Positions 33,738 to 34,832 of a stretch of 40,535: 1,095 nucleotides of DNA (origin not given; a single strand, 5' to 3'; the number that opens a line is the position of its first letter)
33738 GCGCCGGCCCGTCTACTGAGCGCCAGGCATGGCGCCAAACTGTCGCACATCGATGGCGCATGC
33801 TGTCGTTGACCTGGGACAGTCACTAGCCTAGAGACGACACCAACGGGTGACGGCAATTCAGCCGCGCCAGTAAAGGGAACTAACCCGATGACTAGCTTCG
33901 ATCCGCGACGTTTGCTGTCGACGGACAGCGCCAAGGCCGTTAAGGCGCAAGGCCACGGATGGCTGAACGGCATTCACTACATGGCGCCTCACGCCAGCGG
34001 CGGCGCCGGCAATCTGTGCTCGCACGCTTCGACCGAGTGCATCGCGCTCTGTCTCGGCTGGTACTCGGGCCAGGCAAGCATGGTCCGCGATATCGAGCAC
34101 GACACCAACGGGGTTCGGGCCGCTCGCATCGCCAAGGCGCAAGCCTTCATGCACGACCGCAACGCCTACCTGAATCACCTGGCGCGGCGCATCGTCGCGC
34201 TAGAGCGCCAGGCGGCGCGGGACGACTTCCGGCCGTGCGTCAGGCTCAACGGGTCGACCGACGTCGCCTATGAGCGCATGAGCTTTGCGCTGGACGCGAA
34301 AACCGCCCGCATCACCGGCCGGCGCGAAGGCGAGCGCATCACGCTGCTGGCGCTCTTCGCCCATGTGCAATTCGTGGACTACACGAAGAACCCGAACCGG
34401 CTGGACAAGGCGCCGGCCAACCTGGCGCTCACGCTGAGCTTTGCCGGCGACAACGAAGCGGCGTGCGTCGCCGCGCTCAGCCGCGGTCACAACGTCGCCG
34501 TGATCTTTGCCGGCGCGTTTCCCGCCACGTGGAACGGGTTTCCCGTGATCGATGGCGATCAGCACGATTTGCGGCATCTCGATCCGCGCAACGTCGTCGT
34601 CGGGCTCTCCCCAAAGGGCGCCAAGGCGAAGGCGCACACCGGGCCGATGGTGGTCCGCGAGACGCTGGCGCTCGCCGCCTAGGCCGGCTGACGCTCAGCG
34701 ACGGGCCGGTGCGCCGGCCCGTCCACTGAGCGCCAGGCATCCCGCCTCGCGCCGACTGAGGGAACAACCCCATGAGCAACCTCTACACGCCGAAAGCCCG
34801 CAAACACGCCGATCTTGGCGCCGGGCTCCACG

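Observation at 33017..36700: Rightward small-gene module punctuated by a conserved, co-varying hairpin element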

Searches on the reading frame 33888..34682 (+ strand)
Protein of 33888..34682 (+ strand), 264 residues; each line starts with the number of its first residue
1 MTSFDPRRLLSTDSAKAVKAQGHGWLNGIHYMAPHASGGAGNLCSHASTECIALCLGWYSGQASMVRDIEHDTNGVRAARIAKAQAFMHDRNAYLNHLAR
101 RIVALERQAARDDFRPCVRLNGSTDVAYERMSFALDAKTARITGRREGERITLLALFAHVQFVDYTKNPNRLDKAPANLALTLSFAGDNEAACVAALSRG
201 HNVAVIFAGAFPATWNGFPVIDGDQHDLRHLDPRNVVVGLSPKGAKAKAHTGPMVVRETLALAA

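Call 10: search_protein_families(library=pfam, proteins=[window:33888-34682:+], max_evalue=0.01)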
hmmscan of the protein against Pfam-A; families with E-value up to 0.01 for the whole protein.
window:33888-34682:+ (264 aa): 1 family
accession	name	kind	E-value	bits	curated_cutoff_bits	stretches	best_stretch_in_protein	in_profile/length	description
PF17338.8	GP88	-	1.4e-28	100.8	24.4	1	12-248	5-223/230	Gene product 88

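Call 11: search_protein_families(library=phrogs, proteins=[window:33888-34682:+], max_evalue=0.01)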
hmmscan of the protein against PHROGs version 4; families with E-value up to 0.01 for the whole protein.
window:33888-34682:+ (264 aa): 1 family
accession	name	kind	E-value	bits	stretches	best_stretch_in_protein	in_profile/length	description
phrog_1617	-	unknown function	1.4e-49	169.6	1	9-251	41-264/273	-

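Call 80: search_protein_families(library=ncbifam, proteins=[window:33888-34682:+], max_evalue=0.01)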
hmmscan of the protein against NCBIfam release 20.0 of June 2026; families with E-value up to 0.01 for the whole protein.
window:33888-34682:+ (264 aa): 0 families
